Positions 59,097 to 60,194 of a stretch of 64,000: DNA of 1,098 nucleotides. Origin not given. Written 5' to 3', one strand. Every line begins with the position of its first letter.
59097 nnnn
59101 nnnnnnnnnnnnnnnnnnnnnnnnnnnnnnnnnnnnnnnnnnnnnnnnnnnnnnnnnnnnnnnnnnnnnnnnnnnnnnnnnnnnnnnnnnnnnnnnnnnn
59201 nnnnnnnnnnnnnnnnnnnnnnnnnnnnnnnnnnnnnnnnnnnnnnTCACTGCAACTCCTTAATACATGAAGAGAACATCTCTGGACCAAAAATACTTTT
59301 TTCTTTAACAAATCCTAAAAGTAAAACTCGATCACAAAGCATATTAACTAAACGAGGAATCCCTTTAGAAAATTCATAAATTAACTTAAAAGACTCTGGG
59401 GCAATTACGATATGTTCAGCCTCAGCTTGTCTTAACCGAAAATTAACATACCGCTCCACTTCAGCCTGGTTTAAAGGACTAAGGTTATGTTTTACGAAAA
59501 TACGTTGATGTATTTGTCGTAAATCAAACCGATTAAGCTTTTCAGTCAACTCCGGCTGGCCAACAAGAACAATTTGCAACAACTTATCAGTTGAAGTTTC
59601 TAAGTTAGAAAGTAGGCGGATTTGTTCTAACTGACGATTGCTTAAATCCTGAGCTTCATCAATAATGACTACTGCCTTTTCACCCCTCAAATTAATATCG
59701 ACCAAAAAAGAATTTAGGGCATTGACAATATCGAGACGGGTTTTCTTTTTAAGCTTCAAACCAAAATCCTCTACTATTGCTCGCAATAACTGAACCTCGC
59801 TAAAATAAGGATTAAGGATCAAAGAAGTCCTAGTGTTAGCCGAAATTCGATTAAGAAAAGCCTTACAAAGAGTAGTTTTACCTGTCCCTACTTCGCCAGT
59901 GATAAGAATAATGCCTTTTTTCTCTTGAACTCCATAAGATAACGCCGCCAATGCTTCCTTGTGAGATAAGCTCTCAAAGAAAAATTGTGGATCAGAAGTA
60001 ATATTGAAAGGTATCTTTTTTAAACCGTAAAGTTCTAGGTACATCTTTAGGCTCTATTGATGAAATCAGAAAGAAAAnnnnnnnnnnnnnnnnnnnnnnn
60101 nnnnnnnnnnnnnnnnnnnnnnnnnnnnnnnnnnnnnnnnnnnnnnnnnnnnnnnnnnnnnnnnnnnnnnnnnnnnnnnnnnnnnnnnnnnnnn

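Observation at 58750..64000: MSHA-type pilus/secretin cluster with two paralogous T2SSB-domain proteins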

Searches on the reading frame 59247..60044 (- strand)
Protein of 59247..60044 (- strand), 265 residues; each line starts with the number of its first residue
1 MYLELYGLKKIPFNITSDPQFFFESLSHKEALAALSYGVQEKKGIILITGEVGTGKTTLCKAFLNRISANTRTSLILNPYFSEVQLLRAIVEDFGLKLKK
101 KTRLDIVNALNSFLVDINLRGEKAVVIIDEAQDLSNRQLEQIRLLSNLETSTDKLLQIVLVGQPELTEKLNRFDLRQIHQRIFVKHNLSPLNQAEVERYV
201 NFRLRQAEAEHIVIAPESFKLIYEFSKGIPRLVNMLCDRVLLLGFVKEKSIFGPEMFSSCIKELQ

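Call 3: search_protein_families(library=pfam, proteins=[window:59247-60044:-], max_evalue=1)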
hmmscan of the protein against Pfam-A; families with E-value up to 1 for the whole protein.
window:59247-60044:- (265 aa): 52 families (the best 25 are shown)
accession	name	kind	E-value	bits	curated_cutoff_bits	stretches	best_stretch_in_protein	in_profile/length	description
PF13401.12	AAA_22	-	1.9e-27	96.6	27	1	41-170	3-130/130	AAA domain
PF13191.12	AAA_16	-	5.8e-11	43.6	32.6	1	31-155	11-164/167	AAA ATPase domain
PF09848.15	SLFN-g3_helicase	-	4.9e-08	33.1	24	1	44-139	2-96/354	Schlafen group 3, DNA/RNA helicase domain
PF13604.12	AAA_30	-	1.1e-06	28.9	27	1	34-164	9-125/191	AAA domain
PF01637.24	ATPase_2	-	1.3e-06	28.8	33.2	1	40-144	17-131/225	ATPase domain predominantly from Archaea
PF00437.27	T2SSE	-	8.1e-06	25.2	24.9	1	29-76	128-176/370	Type II/IV secretion system protein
PF00004.35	AAA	-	2e-05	25.5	21.2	1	46-171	1-115/131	ATPase family associated with various cellular activities (AAA)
PF13245.12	AAA_19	-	3.6e-05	24.4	25.1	1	42-163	10-125/134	AAA domain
PF07728.20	AAA_5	-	4.3e-05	24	22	1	46-169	2-114/139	AAA domain (dynein-related subfamily)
PF13238.12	AAA_18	-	9.5e-05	23.3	29.4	1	46-131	1-81/128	AAA domain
PF20720.3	nSTAND3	-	0.00012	22.2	27.2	1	27-71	6-45/155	Novel STAND NTPase 3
PF05621.17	TniB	-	0.00015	21.7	22.4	1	41-172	33-171/189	Bacterial TniB protein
PF13173.12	AAA_14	-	0.00019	21.9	27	1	43-139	2-79/129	AAA domain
PF02367.23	TsaE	-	0.00028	21.3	26.6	1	37-71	15-49/128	Threonylcarbamoyl adenosine biosynthesis protein TsaE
PF02562.22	PhoH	-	0.00036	20.5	27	1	122-142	119-139/205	PhoH-like protein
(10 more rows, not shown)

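Call 4: search_protein_families(library=ncbifam, proteins=[window:59247-60044:-], max_evalue=1)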
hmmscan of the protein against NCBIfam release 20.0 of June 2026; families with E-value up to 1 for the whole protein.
window:59247-60044:- (265 aa): 65 families (the best 25 are shown)
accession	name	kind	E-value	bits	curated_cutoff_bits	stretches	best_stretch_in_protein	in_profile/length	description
TIGR03015.1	pepcterm_ATPase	hypoth_equivalog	1.3e-84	283.8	324.5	1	1-265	1-267/269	XrtA/PEP-CTERM system-associated ATPase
NF006799.0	PRK09302.1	equivalog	2.5e-06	26.3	408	1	42-107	272-336/515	circadian clock protein KaiC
TIGR02782.1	TrbB_P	equivalog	1.4e-05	24.5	304.55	1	32-74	126-167/303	P-type conjugative transfer ATPase TrbB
NF001154.0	PRK00149.3-3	equivalog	1.5e-05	24.2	410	1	42-178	145-270/462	chromosomal replication initiator protein DnaA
TIGR02533.1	type_II_gspE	equivalog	2.4e-05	23.2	630.25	1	29-134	229-324/486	type II secretion system ATPase GspE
NF038181.1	reg_ATPase_IniR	equivalog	4.6e-05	22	750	2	122-235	61-162/827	isoniazid response ATPase/transcriptional regulator IniR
TIGR00150.1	T6A_YjeE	equivalog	0.00011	22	60.1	1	40-70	19-49/135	tRNA (adenosine(37)-N6)-threonylcarbamoyltransferase complex ATPase subunit type 1 TsaE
TIGR03420.1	DnaA_homol_Hda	equivalog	0.00019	21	194.8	1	27-77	21-72/226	DnaA regulatory inactivator Hda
TIGR03877.1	thermo_KaiC_1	hypoth_equivalog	0.00022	20.8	307.25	1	36-141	15-122/238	KaiC domain-containing protein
NF041000.1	ATPase_ComGA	equivalog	0.00024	20.2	300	1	27-72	112-157/267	competence type IV pilus ATPase ComGA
TIGR01420.1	pilT_fam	subfamily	0.00028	20.2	319.1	1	35-74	114-153/343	PilT/PilU family type 4a pilus ATPase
TIGR02788.1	VirB11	equivalog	0.00028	20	249.95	1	30-73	132-174/308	P-type DNA transfer ATPase VirB11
TIGR02655.1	circ_KaiC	equivalog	0.00029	19.6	546.25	1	36-103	256-322/484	circadian clock protein KaiC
NF000868.0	PRK00080.1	equivalog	0.00059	18.8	282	1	180-251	169-237/330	Holliday junction branch migration DNA helicase RuvB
NF006586.0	PRK09112.1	equivalog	0.00064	19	308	1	27-201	27-210/351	DNA polymerase III subunit delta'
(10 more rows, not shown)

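Call 68: search_solved_structures(query=window:59247-60044:-, max_evalue=0.01)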
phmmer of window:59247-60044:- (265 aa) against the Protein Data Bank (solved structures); distinct sequences matched with E-value up to 0.01: 37.
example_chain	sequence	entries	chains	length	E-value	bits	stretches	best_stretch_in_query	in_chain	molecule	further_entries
4xgc_E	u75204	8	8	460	2.1e-05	27.3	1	45-206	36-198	Origin recognition complex subunit 5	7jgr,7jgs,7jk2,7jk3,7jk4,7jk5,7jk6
9lgo_A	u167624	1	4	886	0.00097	21.9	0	34-83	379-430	ATPase family gene 2 protein homolog A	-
8rhn_K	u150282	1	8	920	0.0011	21.7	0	34-83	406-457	ATPase family gene 2 protein homolog A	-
3k09_A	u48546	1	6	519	0.0012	21.6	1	42-114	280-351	Circadian clock protein kinase kaiC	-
4dug_A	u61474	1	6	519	0.0012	21.6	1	42-115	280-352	Circadian clock protein kinase kaiC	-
1u9i_A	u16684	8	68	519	0.0012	21.5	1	42-115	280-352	KaiC | Circadian clock protein kinase kaiC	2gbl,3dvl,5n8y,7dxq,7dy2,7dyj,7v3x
7wdc_A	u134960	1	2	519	0.0012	21.5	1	42-114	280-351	Circadian clock protein kinase KaiC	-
7s65_A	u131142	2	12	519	0.0012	21.5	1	42-114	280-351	Circadian clock protein kinase KaiC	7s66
3k0e_A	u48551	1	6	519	0.0012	21.5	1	42-114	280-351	Circadian clock protein kinase KaiC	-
1tf7_A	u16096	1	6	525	0.0013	21.5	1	42-115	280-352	KaiC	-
3k0a_A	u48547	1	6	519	0.0013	21.5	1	42-114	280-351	Circadian clock protein kinase KaiC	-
3k0f_A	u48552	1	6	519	0.0013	21.5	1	42-115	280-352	Circadian clock protein kinase KaiC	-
3jzm_A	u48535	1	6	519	0.0013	21.5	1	42-114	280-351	Circadian clock protein kinase kaiC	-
7dyk_A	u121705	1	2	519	0.0013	21.5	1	42-114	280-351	Circadian clock protein kinase KaiC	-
7dyi_A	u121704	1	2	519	0.0013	21.4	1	42-115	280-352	Circadian clock protein kinase KaiC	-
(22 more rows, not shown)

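Call 69: search_dna_similar(query=window:59247-60044:-, collection=plasmids, mode=protein, max_rows=25, max_evalue=1e-10)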
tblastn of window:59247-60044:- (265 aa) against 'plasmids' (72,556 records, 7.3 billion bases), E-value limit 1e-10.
Records with a match: 87; places in all: 105; records where one place covers at least 80% of the query: 83.
Best place of each record, by identity: <60% 87.
By first word of the organism name: Streptomyces 16; Rhodococcus 10; Mycobacterium 6; Nitratidesulfovibrio 4; Thioclava 4; Roseobacter 4; Geobacillus 4; Rhodovulum 3; Clostridium 3; Jannaschia 2; and 28 more.
By predicted mobility (MOB-suite, as given by PLSDB): non-mobilizable 63; mobilizable 21; conjugative 3.
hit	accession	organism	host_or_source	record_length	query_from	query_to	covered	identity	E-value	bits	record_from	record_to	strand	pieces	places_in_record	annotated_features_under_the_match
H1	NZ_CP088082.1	Ideonella dechloratans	Cell culture,Activated sludge, ...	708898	1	264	100%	40.4%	2e-63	221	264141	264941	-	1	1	AAA family ATPase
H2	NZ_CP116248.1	Nitratidesulfovibrio vulgaris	swine finishing facility waste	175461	1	257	97%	40.9%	2e-52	190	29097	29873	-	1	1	XrtA/PEP-CTERM system-associated ATPase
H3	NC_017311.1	Nitratidesulfovibrio vulgaris RCH1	-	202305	1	257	97%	40.9%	2e-52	190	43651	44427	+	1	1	XrtA/PEP-CTERM system-associated ATPase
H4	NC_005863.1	Nitratidesulfovibrio vulgaris str. Hildenborough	-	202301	1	257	97%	40.9%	2e-52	190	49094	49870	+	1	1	XrtA/PEP-CTERM system-associated ATPase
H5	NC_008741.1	Nitratidesulfovibrio vulgaris DP4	-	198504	1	257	97%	40.9%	2e-52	189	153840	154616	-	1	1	XrtA/PEP-CTERM system-associated ATPase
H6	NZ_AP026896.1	Aeromonas caviae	Microbe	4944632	1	247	93%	42.3%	2e-60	213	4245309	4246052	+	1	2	none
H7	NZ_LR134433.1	Legionella adelaidensis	environmental,Cooling tower water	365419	1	245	92%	40.1%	3e-43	163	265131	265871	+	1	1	AAA family ATPase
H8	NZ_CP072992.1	Loktanella salsilacus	-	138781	1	248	94%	38.2%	4e-50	183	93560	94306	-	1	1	AAA family ATPase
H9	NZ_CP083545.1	Jannaschia sp. W003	-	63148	1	263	99%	35.6%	1e-47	176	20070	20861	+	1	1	AAA family ATPase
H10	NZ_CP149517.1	Thioclava sp. GXIMD4215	pure culture,mangrove soil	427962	1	254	96%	36.6%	8e-49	179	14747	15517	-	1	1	AAA family ATPase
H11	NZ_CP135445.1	Thioclava sp. FTW29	-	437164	1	254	96%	36.6%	1e-48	179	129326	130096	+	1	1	AAA family ATPase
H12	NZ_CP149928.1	Thioclava sp. GXIMD4216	pure culture,mangrove soil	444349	1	254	96%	36.6%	1e-48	179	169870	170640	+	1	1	AAA family ATPase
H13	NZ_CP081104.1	Ruegeria conchae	-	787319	1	249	94%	36.4%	3e-48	178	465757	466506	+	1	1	AAA family ATPase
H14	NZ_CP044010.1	Rhizobium sp. BG6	Prosopis cineraria,pure bacterial ...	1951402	1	250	94%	36.0%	2e-41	158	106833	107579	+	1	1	none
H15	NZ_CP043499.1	Rhizobium grahamii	Prosopis cineraria,pure bacterial ...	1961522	1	250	94%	36.0%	2e-41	158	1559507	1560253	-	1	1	none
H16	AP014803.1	Rhodovulum sulfidophilum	-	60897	1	264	100%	34.0%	2e-44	167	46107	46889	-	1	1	exeA: general secretion pathway protein A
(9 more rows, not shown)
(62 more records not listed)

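Call 70: get_annotated_region(hit=H6, flank=6000)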
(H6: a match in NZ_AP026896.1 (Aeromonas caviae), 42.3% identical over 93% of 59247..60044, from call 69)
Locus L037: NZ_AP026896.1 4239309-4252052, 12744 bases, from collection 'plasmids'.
description: Aeromonas caviae strain KAM479 plasmid pKAM479_3, complete sequence
organism: Aeromonas caviae (NCBI taxid 648)
taxonomy: Bacteria; Pseudomonadota; Gammaproteobacteria; Aeromonadales; Aeromonadaceae; Aeromonas; Aeromonas caviae
host: -; source: Microbe; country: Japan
typing (MOB-suite, as given by PLSDB): non-mobilizable
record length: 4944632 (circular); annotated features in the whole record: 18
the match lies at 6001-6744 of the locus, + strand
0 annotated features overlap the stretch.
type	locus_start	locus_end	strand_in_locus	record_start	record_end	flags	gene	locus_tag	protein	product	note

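Call 71: get_annotated_region(hit=H1, flank=5000)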
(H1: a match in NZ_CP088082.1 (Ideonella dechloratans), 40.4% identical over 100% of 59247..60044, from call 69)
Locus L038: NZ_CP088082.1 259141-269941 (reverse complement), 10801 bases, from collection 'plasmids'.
description: Ideonella dechloratans strain CCUG 30977 plasmid unnamed1, complete sequence
organism: Ideonella dechloratans (NCBI taxid 36863)
taxonomy: Bacteria; Pseudomonadota; Betaproteobacteria; Burkholderiales; Sphaerotilaceae; Ideonella; Ideonella dechloratans
host: -; source: Cell culture,Activated sludge, wastewater treatment plant; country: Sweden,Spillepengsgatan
typing (MOB-suite, as given by PLSDB): non-mobilizable
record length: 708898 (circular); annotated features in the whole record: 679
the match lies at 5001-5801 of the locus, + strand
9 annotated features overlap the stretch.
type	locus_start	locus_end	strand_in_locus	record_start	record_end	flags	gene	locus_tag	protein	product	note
CDS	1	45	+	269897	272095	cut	-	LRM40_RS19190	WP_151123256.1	TonB-dependent receptor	GO:0015891 - siderophore transport [Evidence IEA]; GO:0055085 - transmembrane transport [Evidence IEA]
CDS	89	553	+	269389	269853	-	-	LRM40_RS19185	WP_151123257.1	Rrf2 family transcriptional regulator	-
CDS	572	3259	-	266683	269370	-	-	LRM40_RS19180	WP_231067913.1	ATP-binding protein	GO:0006302 - double-strand break repair [Evidence IEA]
CDS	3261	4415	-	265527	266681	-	-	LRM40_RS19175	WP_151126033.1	DNA repair exonuclease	-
CDS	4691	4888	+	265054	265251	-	-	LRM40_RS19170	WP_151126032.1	hypothetical protein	-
CDS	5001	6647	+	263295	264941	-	-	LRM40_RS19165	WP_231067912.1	AAA family ATPase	-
CDS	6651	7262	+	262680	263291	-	-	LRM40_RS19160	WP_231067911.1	general secretion pathway protein GspB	-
CDS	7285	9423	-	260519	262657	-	-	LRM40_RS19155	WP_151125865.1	bifunctional diguanylate cyclase/phosphodiesterase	-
CDS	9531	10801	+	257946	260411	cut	-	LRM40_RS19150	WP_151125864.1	cation-translocating P-type ATPase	-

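Call 72: get_annotated_region(hit=H4, flank=5000)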
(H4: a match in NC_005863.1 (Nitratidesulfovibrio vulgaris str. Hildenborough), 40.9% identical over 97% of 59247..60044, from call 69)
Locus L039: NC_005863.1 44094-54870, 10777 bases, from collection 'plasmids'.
description: Nitratidesulfovibrio vulgaris str. Hildenborough plasmid pDV, complete sequence
organism: Nitratidesulfovibrio vulgaris str. Hildenborough (NCBI taxid 882)
taxonomy: Bacteria; Thermodesulfobacteriota; Desulfovibrionia; Desulfovibrionales; Desulfovibrionaceae; Nitratidesulfovibrio; Nitratidesulfovibrio vulgaris; Nitratidesulfovibrio vulgaris str. Hildenborough
host: -; source: -; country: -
typing (MOB-suite, as given by PLSDB): non-mobilizable
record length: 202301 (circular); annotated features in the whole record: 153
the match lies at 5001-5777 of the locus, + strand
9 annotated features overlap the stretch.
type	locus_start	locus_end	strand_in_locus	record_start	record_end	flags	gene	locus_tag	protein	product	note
CDS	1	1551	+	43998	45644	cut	-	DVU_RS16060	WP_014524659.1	TIGR03013 family XrtA/PEP-CTERM system glycosyltransferase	-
CDS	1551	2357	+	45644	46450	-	-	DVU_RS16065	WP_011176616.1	polysaccharide export protein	-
CDS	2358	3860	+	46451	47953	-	-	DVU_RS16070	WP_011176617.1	XrtA system polysaccharide chain length determinant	-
CDS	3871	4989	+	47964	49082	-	-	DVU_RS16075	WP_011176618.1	XrtA-associated tyrosine autokinase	-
CDS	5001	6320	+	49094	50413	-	-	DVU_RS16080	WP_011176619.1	XrtA/PEP-CTERM system-associated ATPase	GO:0009306 - protein secretion [Evidence IEA]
CDS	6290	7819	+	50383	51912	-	-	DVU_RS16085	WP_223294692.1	TIGR03016 family PEP-CTERM system-associated outer membrane protein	-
CDS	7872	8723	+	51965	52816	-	-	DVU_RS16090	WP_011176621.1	XrtA system polysaccharide deacetylase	-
CDS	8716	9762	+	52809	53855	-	-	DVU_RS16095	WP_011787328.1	FemAB family XrtA/PEP-CTERM system-associated protein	GO:0008150 - biological_process [Evidence IEA]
CDS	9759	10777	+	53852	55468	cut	-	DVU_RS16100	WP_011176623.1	DegT/DnrJ/EryC1/StrS family aminotransferase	-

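Call 76: get_annotated_region(hit=H16, flank=5000)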
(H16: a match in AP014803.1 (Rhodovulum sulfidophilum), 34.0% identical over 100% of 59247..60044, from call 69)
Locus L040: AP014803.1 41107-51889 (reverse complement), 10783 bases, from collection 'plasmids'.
description: Rhodovulum sulfidophilum plasmid Plasmid3 DNA, complete genome, strain: DSM 2351
organism: Rhodovulum sulfidophilum (NCBI taxid 35806)
taxonomy: Bacteria; Pseudomonadota; Alphaproteobacteria; Rhodobacterales; Paracoccaceae; Rhodovulum; Rhodovulum sulfidophilum
host: -; source: -; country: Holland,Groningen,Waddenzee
typing (MOB-suite, as given by PLSDB): non-mobilizable; replicon rep_cluster_252
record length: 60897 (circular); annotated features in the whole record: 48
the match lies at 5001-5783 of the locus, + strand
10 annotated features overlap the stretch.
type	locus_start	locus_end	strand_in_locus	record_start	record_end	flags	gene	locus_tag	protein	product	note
CDS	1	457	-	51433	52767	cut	-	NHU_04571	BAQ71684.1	hypothetical protein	-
CDS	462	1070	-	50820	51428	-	-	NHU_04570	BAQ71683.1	polysaccharide biosynthesis protein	-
CDS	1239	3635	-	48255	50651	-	-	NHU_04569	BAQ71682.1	tetratricopeptide repeat domain protein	-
CDS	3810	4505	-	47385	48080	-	-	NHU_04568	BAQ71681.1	undecaprenyl-phosphate galactose phosphotransferase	-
CDS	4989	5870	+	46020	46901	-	exeA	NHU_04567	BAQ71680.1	general secretion pathway protein A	-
CDS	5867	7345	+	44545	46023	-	-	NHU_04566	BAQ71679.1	hypothetical protein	-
CDS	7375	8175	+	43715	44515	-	-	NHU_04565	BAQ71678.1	exopolysaccharide biosynthesis protein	-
CDS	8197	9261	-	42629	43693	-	-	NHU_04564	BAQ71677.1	hypothetical protein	-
CDS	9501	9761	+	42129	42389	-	-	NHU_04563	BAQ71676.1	hypothetical protein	-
CDS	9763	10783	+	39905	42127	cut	-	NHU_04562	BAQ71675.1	hypothetical protein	-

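Call 77: get_annotated_region(hit=H7, flank=5000)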
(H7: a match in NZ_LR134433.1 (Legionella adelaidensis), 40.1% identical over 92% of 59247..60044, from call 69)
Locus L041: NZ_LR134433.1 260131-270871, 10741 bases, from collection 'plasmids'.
description: Legionella adelaidensis strain NCTC12735 plasmid 24, complete sequence
organism: Legionella adelaidensis (NCBI taxid 45056)
taxonomy: Bacteria; Pseudomonadota; Gammaproteobacteria; Legionellales; Legionellaceae; Legionella; Legionella adelaidensis
host: -; source: environmental,Cooling tower water; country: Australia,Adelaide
typing (MOB-suite, as given by PLSDB): mobilizable; relaxase MOBH
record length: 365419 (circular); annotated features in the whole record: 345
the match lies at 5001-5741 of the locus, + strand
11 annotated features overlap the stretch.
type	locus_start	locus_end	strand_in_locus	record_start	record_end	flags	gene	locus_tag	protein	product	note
CDS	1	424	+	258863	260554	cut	-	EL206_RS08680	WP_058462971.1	type II secretion system protein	-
CDS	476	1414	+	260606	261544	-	-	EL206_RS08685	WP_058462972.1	hypothetical protein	-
CDS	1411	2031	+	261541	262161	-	-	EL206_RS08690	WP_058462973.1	PilN domain-containing protein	-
CDS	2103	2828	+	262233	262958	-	-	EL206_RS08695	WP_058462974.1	hypothetical protein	-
CDS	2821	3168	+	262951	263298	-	-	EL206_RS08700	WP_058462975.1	hypothetical protein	-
CDS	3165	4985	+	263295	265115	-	mshL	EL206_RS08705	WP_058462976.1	pilus (MSHA type) biogenesis protein MshL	GO:0009306 - protein secretion [Evidence IEA]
CDS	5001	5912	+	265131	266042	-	-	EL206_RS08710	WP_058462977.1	AAA family ATPase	-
CDS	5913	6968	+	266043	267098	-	-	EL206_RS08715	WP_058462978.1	hypothetical protein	-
CDS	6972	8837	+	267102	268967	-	-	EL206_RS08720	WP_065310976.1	GspE/PulE family protein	GO:0009306 - protein secretion [Evidence IEA]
CDS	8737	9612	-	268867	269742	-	-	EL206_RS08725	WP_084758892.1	cytochrome c oxidase subunit 3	-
CDS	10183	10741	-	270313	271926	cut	ctaD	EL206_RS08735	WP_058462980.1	cytochrome c oxidase subunit I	-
